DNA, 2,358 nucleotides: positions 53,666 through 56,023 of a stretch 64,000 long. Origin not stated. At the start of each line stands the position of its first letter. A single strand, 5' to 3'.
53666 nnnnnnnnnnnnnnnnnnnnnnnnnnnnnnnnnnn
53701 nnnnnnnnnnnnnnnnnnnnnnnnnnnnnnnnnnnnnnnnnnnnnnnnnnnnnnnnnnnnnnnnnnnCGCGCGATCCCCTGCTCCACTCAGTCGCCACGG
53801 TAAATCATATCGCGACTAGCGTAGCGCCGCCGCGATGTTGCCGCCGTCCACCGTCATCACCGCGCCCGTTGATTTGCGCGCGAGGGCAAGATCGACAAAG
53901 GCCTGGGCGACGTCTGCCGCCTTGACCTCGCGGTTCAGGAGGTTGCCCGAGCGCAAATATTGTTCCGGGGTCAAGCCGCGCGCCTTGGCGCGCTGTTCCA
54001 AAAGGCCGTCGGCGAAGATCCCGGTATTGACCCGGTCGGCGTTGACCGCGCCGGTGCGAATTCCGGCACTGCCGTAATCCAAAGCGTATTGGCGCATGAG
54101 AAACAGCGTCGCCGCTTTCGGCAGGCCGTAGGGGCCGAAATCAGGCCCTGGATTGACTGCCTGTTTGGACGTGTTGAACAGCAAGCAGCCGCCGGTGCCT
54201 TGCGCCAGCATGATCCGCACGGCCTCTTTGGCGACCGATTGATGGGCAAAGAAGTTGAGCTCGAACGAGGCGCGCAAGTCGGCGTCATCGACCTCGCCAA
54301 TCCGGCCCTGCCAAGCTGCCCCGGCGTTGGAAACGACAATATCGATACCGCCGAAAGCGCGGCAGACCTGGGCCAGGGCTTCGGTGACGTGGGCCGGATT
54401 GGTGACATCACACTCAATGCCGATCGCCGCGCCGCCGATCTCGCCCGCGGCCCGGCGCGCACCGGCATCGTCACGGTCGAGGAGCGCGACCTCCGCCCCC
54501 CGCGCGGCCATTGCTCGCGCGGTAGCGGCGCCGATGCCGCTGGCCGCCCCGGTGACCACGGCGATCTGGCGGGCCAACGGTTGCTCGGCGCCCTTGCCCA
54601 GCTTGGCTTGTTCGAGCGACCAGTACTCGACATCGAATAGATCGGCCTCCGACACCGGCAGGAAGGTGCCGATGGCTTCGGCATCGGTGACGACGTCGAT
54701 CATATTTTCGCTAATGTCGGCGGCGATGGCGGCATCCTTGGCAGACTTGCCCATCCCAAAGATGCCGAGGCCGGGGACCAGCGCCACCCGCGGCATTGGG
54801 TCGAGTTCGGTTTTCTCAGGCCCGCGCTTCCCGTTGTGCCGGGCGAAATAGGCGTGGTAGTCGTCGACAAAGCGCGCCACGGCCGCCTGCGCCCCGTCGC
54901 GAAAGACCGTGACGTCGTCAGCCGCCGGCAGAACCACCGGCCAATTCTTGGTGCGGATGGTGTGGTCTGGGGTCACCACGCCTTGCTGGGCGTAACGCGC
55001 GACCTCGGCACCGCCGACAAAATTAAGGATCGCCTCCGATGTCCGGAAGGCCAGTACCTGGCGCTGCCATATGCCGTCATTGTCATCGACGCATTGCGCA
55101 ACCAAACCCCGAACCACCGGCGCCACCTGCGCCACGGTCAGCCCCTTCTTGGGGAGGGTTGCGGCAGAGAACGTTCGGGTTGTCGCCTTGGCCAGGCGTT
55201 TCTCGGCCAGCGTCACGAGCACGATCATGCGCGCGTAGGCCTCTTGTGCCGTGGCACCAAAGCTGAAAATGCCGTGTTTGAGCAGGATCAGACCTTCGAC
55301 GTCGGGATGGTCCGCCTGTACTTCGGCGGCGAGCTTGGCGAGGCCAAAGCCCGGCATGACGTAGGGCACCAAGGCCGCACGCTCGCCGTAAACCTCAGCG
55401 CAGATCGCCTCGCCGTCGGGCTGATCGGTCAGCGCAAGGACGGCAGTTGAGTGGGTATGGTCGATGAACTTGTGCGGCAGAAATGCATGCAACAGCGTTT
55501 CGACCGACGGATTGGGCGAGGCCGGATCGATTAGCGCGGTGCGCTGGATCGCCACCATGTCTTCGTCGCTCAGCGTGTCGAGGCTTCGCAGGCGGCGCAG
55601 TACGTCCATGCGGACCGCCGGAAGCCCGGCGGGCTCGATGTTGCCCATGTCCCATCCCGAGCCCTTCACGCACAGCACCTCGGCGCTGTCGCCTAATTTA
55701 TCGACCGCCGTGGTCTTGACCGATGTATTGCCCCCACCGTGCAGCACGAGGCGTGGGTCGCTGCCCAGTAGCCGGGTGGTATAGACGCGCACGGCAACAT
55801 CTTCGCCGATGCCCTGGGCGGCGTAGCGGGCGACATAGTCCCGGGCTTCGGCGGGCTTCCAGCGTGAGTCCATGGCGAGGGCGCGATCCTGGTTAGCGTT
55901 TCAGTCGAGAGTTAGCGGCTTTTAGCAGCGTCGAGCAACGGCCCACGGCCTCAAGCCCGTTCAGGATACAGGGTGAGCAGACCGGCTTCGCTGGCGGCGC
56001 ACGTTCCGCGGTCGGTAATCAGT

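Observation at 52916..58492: Methionine-salvage operon extended by an aldolase/SDR fusion and a VOC protein: candidate fused DHAP-shunt branch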

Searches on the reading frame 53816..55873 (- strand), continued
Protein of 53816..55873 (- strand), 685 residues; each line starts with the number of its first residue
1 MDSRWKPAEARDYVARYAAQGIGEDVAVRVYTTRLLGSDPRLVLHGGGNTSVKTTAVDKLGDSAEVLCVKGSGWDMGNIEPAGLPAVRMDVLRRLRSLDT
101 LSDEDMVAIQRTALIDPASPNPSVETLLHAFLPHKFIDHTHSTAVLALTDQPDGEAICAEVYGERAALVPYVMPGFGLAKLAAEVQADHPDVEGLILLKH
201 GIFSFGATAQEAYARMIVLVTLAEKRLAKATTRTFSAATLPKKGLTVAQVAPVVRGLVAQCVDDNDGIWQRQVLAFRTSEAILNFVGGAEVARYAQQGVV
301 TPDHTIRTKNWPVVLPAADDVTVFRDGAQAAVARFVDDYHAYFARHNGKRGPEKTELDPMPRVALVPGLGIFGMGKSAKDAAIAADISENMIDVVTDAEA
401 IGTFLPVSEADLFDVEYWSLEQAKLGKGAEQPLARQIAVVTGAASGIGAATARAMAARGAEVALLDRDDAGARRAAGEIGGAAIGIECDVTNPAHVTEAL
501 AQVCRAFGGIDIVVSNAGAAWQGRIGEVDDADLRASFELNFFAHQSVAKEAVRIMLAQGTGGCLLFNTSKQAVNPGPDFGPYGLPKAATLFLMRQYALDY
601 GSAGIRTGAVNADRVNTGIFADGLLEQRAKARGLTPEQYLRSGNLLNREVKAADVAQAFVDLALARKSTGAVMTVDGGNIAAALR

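Call 60: get_annotated_region(hit=H19, flank=8000)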
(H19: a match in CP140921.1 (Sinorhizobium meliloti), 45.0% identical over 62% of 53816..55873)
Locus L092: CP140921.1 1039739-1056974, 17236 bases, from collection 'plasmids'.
description: Sinorhizobium meliloti strain ml56 plasmid pSymB, complete sequence
organism: Sinorhizobium meliloti (NCBI taxid 382)
taxonomy: Bacteria; Pseudomonadota; Alphaproteobacteria; Hyphomicrobiales; Rhizobiaceae; Sinorhizobium; Sinorhizobium meliloti
host: -; source: Medicago lupulina,whole organism; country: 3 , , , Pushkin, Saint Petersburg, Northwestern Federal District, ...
typing (MOB-suite, as given by PLSDB): mobilizable; relaxase MOBQ
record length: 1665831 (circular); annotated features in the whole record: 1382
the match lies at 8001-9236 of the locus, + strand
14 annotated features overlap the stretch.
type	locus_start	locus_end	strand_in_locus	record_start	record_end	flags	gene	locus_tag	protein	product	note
CDS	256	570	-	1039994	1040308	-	-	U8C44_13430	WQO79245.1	antibiotic biosynthesis monooxygenase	-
CDS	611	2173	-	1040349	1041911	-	lsrK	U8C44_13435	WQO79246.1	autoinducer-2 kinase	-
CDS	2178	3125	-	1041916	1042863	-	-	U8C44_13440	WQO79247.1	sugar-binding transcriptional regulator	-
CDS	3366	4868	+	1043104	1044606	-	lsrA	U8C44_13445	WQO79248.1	autoinducer 2 ABC transporter ATP-binding protein LsrA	-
CDS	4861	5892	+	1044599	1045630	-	-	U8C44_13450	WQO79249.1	sugar ABC transporter permease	-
CDS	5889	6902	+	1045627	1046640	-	-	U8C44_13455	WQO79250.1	autoinducer 2 import system permease LsrD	-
CDS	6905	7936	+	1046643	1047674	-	lsrB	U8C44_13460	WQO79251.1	autoinducer 2 ABC transporter substrate-binding protein LsrB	-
CDS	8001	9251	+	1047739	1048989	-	-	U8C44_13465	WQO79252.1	class II aldolase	-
CDS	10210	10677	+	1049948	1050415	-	-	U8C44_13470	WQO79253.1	VOC family protein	-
CDS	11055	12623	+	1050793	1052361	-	-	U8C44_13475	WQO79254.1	MBOAT family protein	-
CDS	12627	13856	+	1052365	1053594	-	-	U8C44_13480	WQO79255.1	TonB-dependent receptor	-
CDS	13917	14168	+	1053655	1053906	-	-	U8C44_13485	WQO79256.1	acyl carrier protein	-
CDS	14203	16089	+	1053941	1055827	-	-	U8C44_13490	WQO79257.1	HAD family hydrolase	-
CDS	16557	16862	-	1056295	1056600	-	-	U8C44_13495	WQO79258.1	hypothetical protein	-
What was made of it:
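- A stand-alone homologue lies in an AI-2 (lsr) locus (call 60).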

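Call 78: predict_structure(alignment_id=A1)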
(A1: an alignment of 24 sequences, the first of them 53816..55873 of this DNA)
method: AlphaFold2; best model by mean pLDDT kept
length: 685 residues; sequences in the alignment: 24
mean_pLDDT: 80.8   pTM: 0.79
mean pLDDT of the five models: 80.8, 79.7, 73.9, 62.7, 62.1
residues with pLDDT >= 90: 242; 70-90: 299; 50-70: 105; < 50: 39
segments of 3 or more residues with pLDDT < 50: 73-78, 299-303, 571-582, 679-685
pLDDT, mean of each block of 10 residues (from residue 1): 89 86 84 79 63 85 84 49 75 89 79 79 79 89 86 92 94 84 94 90 91 93 89 75 89 93 77 92 88 67 49 85 92 89 74 71 90 87 80 84 80 68 57 93 87 94 94 92 90 94 96 80 56 71 90 94 85 45 66 91 90 62 61 70 67 87 81 67 40
secondary structure, 60 per line:
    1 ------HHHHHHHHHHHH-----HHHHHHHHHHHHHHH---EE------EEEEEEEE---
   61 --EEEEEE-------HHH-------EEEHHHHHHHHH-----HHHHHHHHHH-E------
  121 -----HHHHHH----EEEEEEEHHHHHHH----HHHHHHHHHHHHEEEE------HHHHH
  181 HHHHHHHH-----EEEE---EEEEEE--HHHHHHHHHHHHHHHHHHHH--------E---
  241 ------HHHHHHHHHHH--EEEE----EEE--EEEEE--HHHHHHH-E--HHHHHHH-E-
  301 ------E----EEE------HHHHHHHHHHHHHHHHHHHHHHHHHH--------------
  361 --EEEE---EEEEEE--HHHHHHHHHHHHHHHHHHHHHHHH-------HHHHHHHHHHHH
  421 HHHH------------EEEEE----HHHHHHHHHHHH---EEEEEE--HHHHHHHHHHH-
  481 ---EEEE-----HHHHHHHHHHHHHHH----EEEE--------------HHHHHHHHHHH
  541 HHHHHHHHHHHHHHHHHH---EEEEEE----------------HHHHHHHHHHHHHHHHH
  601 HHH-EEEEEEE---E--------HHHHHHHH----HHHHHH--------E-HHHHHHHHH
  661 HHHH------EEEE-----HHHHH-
elements in order (helices of 4 or more, strands of 3 or more residues): H7-18 H24-38 E50-57 E63-68 E86-88 H89-97 H103-112 H126-131 E136-142 H143-149 H154-165 E166-169 H176-188 E194-197 E201-206 H209-228 H247-257 E260-263 E268-270 E273-277 H280-286 H291-297 E312-314 H321-346 E363-366 E370-375 H378-401 H409-424 E437-441 H446-457 E461-466 H469-479 E484-487 H493-507 E512-515 H530-558 E562-567 H584-603 E605-611 H624-631 H636-641 H652-664 E671-674 H680-684
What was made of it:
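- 53816..54583 (-): Fusion protein, residues 431-685 plus the stop codon: classical SDR domain. Motifs: T441-G-x3-G-I-G448, D466 at the end of strand beta-2 (the position that marks NAD preference), N540, S569 and Y582-x3-K586. The model places beta-2 at residues 461-466 (call 78).
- On Class II (metal-dependent) aldolase/adducin superfamily (PF00596): The AF2 model has pLDDT 80.8 (call 78).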

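Call 89: search_protein_families(library=ncbifam, proteins=[L088:10001-12049:+, L085:2748-4799:+, L086:8001-10046:+, L091:10001-12043:+, L087:5805-7898:+, L092:8001-9248:+], max_evalue=1e-150)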
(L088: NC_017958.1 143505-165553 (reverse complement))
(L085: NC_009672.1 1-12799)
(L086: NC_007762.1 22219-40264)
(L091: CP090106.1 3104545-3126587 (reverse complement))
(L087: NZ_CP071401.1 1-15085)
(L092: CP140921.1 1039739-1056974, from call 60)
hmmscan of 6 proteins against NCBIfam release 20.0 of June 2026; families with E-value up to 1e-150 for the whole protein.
L088:10001-12049:+ (683 aa): 5 families
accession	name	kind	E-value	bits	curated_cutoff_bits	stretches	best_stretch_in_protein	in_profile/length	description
NF006192.0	PRK08324.1-6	equivalog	0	1073.8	639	1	1-683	1-685/685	bifunctional aldolase/short-chain dehydrogenase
NF006195.0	PRK08324.2-3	equivalog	1.9e-275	915.4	931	1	1-683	1-678/678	bifunctional aldolase/short-chain dehydrogenase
NF006193.0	PRK08324.2-1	subfamily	2.6e-256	852.2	1213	1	1-683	1-705/705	bifunctional aldolase/short-chain dehydrogenase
NF006196.0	PRK08324.2-4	equivalog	1.2e-173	579.1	831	1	22-677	13-653/657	bifunctional aldolase/short-chain dehydrogenase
NF006194.0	PRK08324.2-2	equivalog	2.5e-164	548.7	686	1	1-681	1-701/703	bifunctional aldolase/short-chain dehydrogenase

L085:2748-4799:+ (684 aa): 5 families
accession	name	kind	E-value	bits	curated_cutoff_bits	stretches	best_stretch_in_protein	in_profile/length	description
NF006192.0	PRK08324.1-6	equivalog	0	1173.5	639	1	1-684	1-685/685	bifunctional aldolase/short-chain dehydrogenase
NF006195.0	PRK08324.2-3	equivalog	1.3e-255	849.8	931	1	1-684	1-678/678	bifunctional aldolase/short-chain dehydrogenase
NF006193.0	PRK08324.2-1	subfamily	5.2e-250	831.4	1213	1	1-684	1-705/705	bifunctional aldolase/short-chain dehydrogenase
NF006196.0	PRK08324.2-4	equivalog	1.4e-172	575.6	831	1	18-678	9-653/657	bifunctional aldolase/short-chain dehydrogenase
NF006194.0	PRK08324.2-2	equivalog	1.5e-162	542.8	686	1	1-683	1-702/703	bifunctional aldolase/short-chain dehydrogenase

L086:8001-10046:+ (682 aa): 5 families
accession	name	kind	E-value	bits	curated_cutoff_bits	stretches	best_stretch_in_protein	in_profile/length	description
NF006195.0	PRK08324.2-3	equivalog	0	1139.3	931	1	1-682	1-678/678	bifunctional aldolase/short-chain dehydrogenase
NF006192.0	PRK08324.1-6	equivalog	0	1053.7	639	1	1-682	1-685/685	bifunctional aldolase/short-chain dehydrogenase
NF006193.0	PRK08324.2-1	subfamily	4.3e-215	716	1213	1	1-682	1-705/705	bifunctional aldolase/short-chain dehydrogenase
NF006196.0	PRK08324.2-4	equivalog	1e-162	542.9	831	1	17-676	8-653/657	bifunctional aldolase/short-chain dehydrogenase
NF006194.0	PRK08324.2-2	equivalog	2.2e-157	525.7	686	1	1-682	1-703/703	bifunctional aldolase/short-chain dehydrogenase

L091:10001-12043:+ (681 aa): 5 families
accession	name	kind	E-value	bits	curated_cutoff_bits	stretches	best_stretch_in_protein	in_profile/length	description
NF006192.0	PRK08324.1-6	equivalog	0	1092.4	639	1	1-681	1-684/685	bifunctional aldolase/short-chain dehydrogenase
NF006195.0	PRK08324.2-3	equivalog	0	1044.9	931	1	1-681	1-677/678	bifunctional aldolase/short-chain dehydrogenase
NF006193.0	PRK08324.2-1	subfamily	6.2e-216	718.8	1213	1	1-680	1-703/705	bifunctional aldolase/short-chain dehydrogenase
NF006196.0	PRK08324.2-4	equivalog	2.3e-165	551.6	831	1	16-676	7-653/657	bifunctional aldolase/short-chain dehydrogenase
NF006194.0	PRK08324.2-2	equivalog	6.7e-157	524.1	686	1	1-680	1-701/703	bifunctional aldolase/short-chain dehydrogenase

L087:5805-7898:+ (698 aa): 6 families
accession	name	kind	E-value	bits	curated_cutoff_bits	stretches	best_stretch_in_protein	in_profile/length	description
NF006189.0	PRK08324.1-3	equivalog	0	1287.4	634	1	2-698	4-701/701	bifunctional rhamnulose-1-phosphate aldolase/short-chain dehydrogenase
TIGR02632.1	RhaD_aldol-ADH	equivalog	0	1192.3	567.75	1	24-698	2-676/676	bifunctional rhamnulose-1-phosphate aldolase/short-chain dehydrogenase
NF006191.0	PRK08324.1-5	equivalog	3.4e-285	947.9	1240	1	5-698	8-706/706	bifunctional aldolase/short-chain dehydrogenase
NF006190.0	PRK08324.1-4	equivalog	8.2e-252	837.2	1014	1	9-698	3-689/689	bifunctional aldolase/short-chain dehydrogenase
NF006188.0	PRK08324.1-1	equivalog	2.3e-235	783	1152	1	24-698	8-679/679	bifunctional aldolase/short-chain dehydrogenase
NF006195.0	PRK08324.2-3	equivalog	3.6e-151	504.7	931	1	8-698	10-678/678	bifunctional aldolase/short-chain dehydrogenase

L092:8001-9248:+ (416 aa): 0 families
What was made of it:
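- On RhaEW (rhamnulose-1-P aldolase/lactaldehyde dehydrogenase; TIGR02632, NF006189): A true RhaEW scores 1192 and 1287 bits (call 89).
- A second subfamily, NF006196, is also linked to mtnA (call 89).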

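Call 95: fold_search(model_id=the predicted structure, library=pdb)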
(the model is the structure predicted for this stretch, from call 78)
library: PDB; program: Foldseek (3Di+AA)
matches with E <= 10: 2000; with E <= 0.001: 1963
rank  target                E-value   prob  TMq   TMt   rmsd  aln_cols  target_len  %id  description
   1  3m4r                  4.4e-18  1.00  0.30  0.92   2.1       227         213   40  Structure of the N-terminal Class II Aldolase domain of a conserved protein from Thermoplasma acidophilum (released 2010-04-14)
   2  4dqx_D                7.1e-18  1.00  0.33  0.87   2.9       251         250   28  Crystal structure of a short chain dehydrogenase from Rhizobium etli CFN 42 (released 2012-02-29)
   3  4dqx_B                2.1e-17  1.00  0.32  0.85   3.0       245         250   29  Crystal structure of a short chain dehydrogenase from Rhizobium etli CFN 42 (released 2012-02-29)
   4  8dt1_C                3.0e-17  1.00  0.33  0.83   2.9       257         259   31  Crystal Structure of a Putative D-beta-hydroxybutyrate dehydrogenase from Burkholderia cenocepacia J2315 in complex wi (released 2022-08-17)
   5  7djs_D                3.0e-17  1.00  0.32  0.84   3.4       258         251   32  Crystal structure of isopiperitenol dehydrogenase from Pseudomonas aeruginosa complexed with NAD (released 2021-09-15)
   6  4dqx_A                3.9e-17  1.00  0.32  0.83   2.9       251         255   28  Crystal structure of a short chain dehydrogenase from Rhizobium etli CFN 42 (released 2012-02-29)
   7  6zyz_B                4.4e-17  1.00  0.31  0.80   3.8       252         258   31  Structure of the borneol dehydrogenases of Salvia rosmarinus with NAD+ (released 2021-02-17)
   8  8hs6_E                5.1e-17  1.00  0.31  0.82   3.5       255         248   33  Brucella melitensis 7-alpha-Hydroxysteroid Dehydrogenase mutant:1-53 truncation (released 2024-01-03)
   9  4npc_B                6.0e-17  1.00  0.31  0.82   3.5       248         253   29  Crystal Structure of an Oxidoreductase, Short-Chain Dehydrogenase/Reductase Family Protein from Brucella suis (released 2013-12-11)
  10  3gvc_A                7.1e-17  1.00  0.32  0.85   3.3       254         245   29  Crystal structure of probable short-chain dehydrogenase-reductase from Mycobacterium tuberculosis (released 2009-04-07)
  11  5f1p_A                7.1e-17  1.00  0.32  0.86   3.1       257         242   34  Crystal Structure of Dehydrogenase from Streptomyces platensis (released 2015-12-30)
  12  4npc_A                9.8e-17  1.00  0.32  0.84   3.3       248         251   29  Crystal Structure of an Oxidoreductase, Short-Chain Dehydrogenase/Reductase Family Protein from Brucella suis (released 2013-12-11)
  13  4dqx_C                1.3e-16  1.00  0.33  0.87   3.0       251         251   29  Crystal structure of a short chain dehydrogenase from Rhizobium etli CFN 42 (released 2012-02-29)
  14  5itv_A                1.6e-16  1.00  0.33  0.85   3.3       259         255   26  Crystal structure of Bacillus subtilis BacC Dihydroanticapsin 7-dehydrogenase in complex with NADH (released 2017-02-22)
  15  4trr_B                1.8e-16  1.00  0.33  0.84   3.2       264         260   30  Crystal structure of a putative Putative D-beta-hydroxybutyrate dehydrogenase from Burkholderia cenocepacia J2315 (released 2014-08-06)
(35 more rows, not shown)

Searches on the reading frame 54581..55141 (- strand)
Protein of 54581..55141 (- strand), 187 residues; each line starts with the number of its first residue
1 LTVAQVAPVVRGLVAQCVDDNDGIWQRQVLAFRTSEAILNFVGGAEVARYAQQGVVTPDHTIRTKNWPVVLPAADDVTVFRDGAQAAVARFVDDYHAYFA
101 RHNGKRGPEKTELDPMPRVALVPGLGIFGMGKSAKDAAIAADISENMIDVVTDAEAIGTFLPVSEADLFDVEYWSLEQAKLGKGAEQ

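Call 15: search_protein_families(library=ncbifam, proteins=[window:54581-55141:-], max_evalue=0.01)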
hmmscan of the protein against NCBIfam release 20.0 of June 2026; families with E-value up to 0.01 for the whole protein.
seq(187 aa): 11 families
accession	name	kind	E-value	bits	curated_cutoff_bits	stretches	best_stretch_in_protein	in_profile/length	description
NF006192.0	PRK08324.1-6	equivalog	3.6e-63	214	639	1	3-186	247-431/685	bifunctional aldolase/short-chain dehydrogenase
NF006193.0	PRK08324.2-1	subfamily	2.6e-55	187.8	1213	1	2-184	265-449/705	bifunctional aldolase/short-chain dehydrogenase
NF006195.0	PRK08324.2-3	equivalog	3.3e-53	180.9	931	1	3-186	246-420/678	bifunctional aldolase/short-chain dehydrogenase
NF006196.0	PRK08324.2-4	equivalog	4.6e-40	137.6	831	1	29-186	260-403/657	bifunctional aldolase/short-chain dehydrogenase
NF006194.0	PRK08324.2-2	equivalog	1.2e-36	126.7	686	1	2-185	253-433/703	bifunctional aldolase/short-chain dehydrogenase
TIGR02632.1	RhaD_aldol-ADH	equivalog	6.2e-36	124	567.75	1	3-182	232-404/676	bifunctional rhamnulose-1-phosphate aldolase/short-chain dehydrogenase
NF006190.0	PRK08324.1-4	equivalog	9.9e-35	119.8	1014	1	3-183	246-418/689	bifunctional aldolase/short-chain dehydrogenase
NF006189.0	PRK08324.1-3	equivalog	5.2e-32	111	634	1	3-182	256-428/701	bifunctional rhamnulose-1-phosphate aldolase/short-chain dehydrogenase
NF006188.0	PRK08324.1-1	equivalog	6.7e-32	110.6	1152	1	4-182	240-410/679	bifunctional aldolase/short-chain dehydrogenase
NF006191.0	PRK08324.1-5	equivalog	5.5e-26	91.2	1240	1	3-182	260-434/706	bifunctional aldolase/short-chain dehydrogenase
NF006197.0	PRK08324.2-5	equivalog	4.8e-21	74.8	627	1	29-185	269-412/583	bifunctional aldolase/short-chain dehydrogenase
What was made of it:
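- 54584..55183 (-): Fusion protein, residues 231-430: family-specific middle domain. It accompanies the aldolase domain even in the stand-alone 416-aa homologue. It matches only PRK08324 models (call 15).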

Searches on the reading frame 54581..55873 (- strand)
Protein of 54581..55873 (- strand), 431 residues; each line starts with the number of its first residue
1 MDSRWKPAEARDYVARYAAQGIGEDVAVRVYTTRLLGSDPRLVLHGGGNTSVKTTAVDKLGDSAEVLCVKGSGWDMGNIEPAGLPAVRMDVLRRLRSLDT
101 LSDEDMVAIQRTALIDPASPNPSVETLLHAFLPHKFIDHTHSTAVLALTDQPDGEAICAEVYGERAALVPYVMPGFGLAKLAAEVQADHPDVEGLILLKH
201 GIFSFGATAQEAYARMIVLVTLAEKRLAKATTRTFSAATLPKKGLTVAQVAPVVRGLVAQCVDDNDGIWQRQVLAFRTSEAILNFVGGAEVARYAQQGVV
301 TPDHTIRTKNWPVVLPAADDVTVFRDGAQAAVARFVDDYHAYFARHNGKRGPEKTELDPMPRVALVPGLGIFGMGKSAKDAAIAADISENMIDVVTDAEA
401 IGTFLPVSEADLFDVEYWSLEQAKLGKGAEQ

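Call 16: search_solved_structures(query=window:54581-55873:-, max_evalue=1, show_alignments=2)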
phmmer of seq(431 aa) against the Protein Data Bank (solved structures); distinct sequences matched with E-value up to 1: 1.
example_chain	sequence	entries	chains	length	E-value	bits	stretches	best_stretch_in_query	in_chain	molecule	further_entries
3m4r_A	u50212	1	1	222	1.2e-49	172.7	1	16-229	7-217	Uncharacterized protein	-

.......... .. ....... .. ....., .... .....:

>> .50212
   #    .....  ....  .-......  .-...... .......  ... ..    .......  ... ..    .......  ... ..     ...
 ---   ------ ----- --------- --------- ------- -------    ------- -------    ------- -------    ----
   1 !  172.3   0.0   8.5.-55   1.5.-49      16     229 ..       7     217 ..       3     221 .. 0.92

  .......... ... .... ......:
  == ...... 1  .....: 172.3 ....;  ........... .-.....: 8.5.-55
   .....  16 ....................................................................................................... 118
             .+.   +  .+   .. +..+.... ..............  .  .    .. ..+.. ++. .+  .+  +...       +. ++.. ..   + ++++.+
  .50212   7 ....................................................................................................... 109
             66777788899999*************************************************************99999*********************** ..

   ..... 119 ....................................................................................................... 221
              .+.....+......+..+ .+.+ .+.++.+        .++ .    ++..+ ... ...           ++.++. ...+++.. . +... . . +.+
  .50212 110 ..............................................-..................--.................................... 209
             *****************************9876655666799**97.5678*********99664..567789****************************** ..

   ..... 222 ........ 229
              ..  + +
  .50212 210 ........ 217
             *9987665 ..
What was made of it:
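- On Ald2/DrdA MTRu-1-P/5-dRu-1-P aldolase (EC 4.1.2.62): A PDB sequence search finds neither DrdA nor FucA (call 16).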
